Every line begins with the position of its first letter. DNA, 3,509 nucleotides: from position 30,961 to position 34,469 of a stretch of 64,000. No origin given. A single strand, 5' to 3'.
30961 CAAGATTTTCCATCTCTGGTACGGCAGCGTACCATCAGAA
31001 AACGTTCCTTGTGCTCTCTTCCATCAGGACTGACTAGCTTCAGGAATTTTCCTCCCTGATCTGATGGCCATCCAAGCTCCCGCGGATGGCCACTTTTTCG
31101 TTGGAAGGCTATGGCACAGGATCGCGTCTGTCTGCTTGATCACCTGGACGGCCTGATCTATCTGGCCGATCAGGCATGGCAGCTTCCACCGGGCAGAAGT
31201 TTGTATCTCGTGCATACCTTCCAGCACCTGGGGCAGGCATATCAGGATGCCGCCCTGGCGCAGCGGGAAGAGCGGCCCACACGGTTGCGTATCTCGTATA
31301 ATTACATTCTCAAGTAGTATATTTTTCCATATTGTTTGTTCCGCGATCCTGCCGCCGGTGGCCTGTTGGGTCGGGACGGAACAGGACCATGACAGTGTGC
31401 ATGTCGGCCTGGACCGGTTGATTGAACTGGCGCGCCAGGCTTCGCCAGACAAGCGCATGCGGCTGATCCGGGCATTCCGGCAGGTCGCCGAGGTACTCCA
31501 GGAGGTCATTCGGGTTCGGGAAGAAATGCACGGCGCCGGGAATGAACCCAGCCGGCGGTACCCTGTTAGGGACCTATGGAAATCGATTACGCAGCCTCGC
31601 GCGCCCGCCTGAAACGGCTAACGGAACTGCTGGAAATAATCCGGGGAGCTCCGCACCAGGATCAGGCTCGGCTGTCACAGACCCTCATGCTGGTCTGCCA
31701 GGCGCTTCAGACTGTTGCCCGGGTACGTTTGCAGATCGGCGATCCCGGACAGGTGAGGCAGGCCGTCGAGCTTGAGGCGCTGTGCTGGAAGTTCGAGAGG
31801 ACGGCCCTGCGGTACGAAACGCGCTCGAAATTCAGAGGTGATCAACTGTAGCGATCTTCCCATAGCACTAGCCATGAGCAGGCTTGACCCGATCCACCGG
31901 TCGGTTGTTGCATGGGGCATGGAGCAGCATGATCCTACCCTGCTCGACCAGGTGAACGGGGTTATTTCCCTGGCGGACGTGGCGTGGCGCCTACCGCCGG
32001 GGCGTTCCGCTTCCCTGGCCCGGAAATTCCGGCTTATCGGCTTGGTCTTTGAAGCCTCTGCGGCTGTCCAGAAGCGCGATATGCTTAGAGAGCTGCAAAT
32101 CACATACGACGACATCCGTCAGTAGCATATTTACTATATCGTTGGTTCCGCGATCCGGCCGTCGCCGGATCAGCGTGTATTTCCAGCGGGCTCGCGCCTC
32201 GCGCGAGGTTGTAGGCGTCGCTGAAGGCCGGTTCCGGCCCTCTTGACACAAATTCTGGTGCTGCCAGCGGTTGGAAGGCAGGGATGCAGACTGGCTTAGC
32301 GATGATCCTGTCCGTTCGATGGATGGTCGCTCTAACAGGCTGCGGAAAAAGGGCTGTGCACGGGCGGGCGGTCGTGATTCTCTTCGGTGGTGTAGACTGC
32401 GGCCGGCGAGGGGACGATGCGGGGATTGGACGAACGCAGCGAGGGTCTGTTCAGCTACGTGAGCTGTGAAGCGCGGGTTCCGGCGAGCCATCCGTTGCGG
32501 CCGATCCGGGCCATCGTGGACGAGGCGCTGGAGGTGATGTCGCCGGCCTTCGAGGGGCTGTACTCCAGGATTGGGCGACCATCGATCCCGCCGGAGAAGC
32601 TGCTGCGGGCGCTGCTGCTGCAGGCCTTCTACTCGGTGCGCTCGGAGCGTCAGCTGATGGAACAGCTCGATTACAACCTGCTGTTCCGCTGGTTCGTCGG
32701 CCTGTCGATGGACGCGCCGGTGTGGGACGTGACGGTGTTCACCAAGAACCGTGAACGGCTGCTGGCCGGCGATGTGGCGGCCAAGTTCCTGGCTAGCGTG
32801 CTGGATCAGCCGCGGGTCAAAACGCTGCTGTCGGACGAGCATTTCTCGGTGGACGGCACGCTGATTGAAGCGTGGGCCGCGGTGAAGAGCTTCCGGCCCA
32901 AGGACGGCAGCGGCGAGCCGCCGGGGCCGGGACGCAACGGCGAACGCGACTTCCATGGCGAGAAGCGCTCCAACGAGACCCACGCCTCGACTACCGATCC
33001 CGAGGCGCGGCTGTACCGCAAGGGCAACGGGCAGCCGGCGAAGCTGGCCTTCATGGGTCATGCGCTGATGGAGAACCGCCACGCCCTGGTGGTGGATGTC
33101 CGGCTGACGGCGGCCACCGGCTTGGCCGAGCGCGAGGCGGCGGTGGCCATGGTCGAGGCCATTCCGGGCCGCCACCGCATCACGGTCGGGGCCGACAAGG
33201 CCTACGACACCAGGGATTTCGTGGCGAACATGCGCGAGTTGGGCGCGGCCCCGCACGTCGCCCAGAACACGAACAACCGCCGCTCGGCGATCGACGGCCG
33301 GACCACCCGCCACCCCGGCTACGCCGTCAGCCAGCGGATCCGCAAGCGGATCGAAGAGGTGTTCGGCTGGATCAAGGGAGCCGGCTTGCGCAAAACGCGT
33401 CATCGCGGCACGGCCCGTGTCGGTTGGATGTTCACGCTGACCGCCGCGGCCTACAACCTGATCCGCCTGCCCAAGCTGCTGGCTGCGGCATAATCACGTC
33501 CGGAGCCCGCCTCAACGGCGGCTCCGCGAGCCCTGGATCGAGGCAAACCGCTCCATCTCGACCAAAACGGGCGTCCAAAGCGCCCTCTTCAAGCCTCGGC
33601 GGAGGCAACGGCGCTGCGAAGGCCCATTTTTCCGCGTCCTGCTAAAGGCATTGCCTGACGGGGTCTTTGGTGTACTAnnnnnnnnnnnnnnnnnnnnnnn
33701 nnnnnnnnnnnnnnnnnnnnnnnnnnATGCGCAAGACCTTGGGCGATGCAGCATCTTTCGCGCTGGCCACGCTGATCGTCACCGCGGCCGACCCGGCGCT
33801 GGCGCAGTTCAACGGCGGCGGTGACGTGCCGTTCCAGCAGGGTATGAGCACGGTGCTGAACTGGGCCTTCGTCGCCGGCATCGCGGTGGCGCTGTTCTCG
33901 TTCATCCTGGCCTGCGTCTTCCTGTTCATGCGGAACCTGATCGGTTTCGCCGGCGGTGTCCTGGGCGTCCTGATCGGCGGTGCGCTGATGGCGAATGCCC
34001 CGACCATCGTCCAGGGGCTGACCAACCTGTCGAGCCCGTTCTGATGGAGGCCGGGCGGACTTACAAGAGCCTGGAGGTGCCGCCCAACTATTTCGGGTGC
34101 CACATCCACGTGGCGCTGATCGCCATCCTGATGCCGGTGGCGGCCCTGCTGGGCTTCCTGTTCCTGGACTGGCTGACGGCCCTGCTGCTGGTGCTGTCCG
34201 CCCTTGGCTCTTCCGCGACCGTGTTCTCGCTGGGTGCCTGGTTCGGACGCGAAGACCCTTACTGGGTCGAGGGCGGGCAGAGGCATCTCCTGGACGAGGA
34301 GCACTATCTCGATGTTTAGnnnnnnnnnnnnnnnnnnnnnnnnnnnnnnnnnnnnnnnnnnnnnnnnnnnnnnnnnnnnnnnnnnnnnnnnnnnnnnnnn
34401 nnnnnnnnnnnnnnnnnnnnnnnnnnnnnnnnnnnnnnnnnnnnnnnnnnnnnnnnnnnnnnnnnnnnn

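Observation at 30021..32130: Accessory island inside the trb operon: antisense NUDIX hydrolase, low-GC micro-ORFs and a small-gene array between trbB and trbC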

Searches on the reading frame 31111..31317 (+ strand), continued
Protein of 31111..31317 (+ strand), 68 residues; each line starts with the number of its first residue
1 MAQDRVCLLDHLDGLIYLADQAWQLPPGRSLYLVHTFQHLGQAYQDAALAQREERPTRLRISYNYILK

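Call 83: search_protein_families(library=pfam, proteins=[P0169, P0183, P0184, P0152, P0170, P0186], max_evalue=0.01)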
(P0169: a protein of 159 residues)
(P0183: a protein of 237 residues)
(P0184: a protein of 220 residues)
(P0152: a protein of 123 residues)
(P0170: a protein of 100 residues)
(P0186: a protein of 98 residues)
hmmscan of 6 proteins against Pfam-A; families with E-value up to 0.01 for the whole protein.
P0169 (159 aa): 0 families

P0183 (237 aa): 0 families

P0184 (220 aa): 0 families

P0152 (123 aa): 0 families

P0170 (100 aa): 0 families

P0186 (98 aa): 0 families

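Call 100: find_encoding_contigs(protein=P0145, flank=5000, max_places=3)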
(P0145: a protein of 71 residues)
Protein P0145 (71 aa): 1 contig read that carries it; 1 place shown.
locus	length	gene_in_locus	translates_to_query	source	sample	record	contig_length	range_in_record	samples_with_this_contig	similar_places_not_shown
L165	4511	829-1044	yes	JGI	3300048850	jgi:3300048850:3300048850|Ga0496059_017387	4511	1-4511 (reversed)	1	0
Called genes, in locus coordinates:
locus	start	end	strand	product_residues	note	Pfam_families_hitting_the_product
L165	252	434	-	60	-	-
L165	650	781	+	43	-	-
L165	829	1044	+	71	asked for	-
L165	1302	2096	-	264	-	PF01695:IstB_IS21, PF00308:Bac_DnaA (weak), PF00004:AAA (weak)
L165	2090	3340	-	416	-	PF00665:rve, PF22483:Mu-transpos_C_2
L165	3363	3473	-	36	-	-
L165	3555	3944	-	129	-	PF00072:Response_reg (weak)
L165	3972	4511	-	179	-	?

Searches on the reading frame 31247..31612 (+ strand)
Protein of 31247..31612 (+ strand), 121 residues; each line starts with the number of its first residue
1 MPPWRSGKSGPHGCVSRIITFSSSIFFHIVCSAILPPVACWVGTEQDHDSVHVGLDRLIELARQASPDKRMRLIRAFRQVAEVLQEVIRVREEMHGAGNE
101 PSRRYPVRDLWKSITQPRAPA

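Call 4: search_protein_families(library=pfam, proteins=[window:31247-31612:+], max_evalue=1)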
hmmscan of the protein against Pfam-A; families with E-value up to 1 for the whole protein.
window:31247-31612:+ (121 aa): 1 family
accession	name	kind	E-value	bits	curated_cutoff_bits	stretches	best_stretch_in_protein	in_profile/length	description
PF17408.7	MCD_N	-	0.09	13.4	22.4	1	58-95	25-61/85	Malonyl-CoA decarboxylase N-terminal domain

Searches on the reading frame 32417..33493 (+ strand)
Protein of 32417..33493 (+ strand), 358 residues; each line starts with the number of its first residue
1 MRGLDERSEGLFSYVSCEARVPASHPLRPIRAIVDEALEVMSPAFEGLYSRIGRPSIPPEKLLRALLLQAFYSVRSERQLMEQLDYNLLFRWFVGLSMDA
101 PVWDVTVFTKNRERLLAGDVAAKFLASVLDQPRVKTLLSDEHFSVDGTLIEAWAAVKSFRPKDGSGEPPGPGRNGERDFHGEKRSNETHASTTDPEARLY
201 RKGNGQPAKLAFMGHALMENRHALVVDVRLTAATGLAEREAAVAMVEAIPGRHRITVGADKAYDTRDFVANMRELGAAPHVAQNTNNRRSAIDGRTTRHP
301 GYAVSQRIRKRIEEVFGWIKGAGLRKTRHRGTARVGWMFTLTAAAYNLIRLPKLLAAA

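Call 3: search_protein_families(library=pfam, proteins=[window:32417-33493:+], max_evalue=0.01)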
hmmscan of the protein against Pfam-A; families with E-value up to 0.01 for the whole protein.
window:32417-33493:+ (358 aa): 3 families
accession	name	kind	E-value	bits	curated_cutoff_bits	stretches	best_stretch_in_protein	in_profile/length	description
PF05598.16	DUF772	-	4.8e-24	84.6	23.1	1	53-125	1-71/74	Transposase domain (DUF772)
PF01609.27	DDE_Tnp_1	-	6.4e-14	52.6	23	1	204-348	29-200/200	Transposase DDE domain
PF13751.12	DDE_Tnp_1_6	-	3.1e-07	31.1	25.1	1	288-351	60-124/125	Transposase DDE domain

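Call 8: search_protein_families(library=ncbifam, proteins=[window:32417-33493:+], max_evalue=0.01)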
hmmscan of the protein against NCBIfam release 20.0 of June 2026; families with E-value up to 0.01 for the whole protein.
window:32417-33493:+ (358 aa): 6 families
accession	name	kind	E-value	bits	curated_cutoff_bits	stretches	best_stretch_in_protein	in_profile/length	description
NF033581.1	transpos_IS5_4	equivalog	1.7e-80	270.4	140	1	28-348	1-284/285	IS5 family transposase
NF033551.1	transpos_IS1182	equivalog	4.6e-58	197.3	270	3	9-162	7-158/488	IS1182 family transposase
NF033593.1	transpos_ISNCY_1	equivalog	1.4e-16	60.2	325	2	177-351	265-442/444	ISNCY family transposase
NF033580.1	transpos_IS5_3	equivalog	6.1e-08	32.5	110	1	219-321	134-230/258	IS5 family transposase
NF033520.1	transpos_IS982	equivalog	0.00013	21.6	130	1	220-348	121-241/243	IS982 family transposase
NF033579.1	transpos_IS5_2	equivalog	0.0053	16.3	140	1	219-288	147-216/289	IS5 family transposase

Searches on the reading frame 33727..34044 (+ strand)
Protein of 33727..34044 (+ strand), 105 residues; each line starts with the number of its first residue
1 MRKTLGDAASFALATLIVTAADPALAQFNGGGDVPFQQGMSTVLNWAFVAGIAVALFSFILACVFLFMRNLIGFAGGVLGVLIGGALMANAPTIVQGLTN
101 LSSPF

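Call 3: search_protein_families(library=pfam, proteins=[window:33727-34044:+], max_evalue=0.01)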
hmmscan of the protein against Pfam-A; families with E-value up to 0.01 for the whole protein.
window:33727-34044:+ (105 aa): 2 families
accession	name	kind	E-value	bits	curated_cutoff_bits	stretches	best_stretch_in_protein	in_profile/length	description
PF13064.11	DUF3927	-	0.00055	20.3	25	1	59-95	6-42/53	Protein of unknown function (DUF3927)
PF04956.18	TrbC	-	0.0032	18.1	27.9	1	8-98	12-98/98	TrbC/VIRB2 pilin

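Call 8: search_protein_families(library=ncbifam, proteins=[window:33727-34044:+], max_evalue=0.01)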
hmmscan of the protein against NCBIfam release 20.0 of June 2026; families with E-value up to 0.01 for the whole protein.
window:33727-34044:+ (105 aa): 0 families

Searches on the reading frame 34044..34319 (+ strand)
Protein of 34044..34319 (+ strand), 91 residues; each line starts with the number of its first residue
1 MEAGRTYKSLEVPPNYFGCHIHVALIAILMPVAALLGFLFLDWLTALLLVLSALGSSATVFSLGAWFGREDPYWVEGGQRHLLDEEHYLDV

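Call 3: search_protein_families(library=pfam, proteins=[window:34044-34319:+], max_evalue=0.01)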
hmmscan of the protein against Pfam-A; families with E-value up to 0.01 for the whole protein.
window:34044-34319:+ (91 aa): 1 family
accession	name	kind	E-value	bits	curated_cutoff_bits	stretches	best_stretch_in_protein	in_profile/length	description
PF09335.16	VTT_dom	-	0.002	19.1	33.9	1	30-88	4-56/123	VTT domain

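Call 8: search_protein_families(library=ncbifam, proteins=[window:34044-34319:+], max_evalue=0.01)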
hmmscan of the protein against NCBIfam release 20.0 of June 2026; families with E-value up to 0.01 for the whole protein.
window:34044-34319:+ (91 aa): 0 families
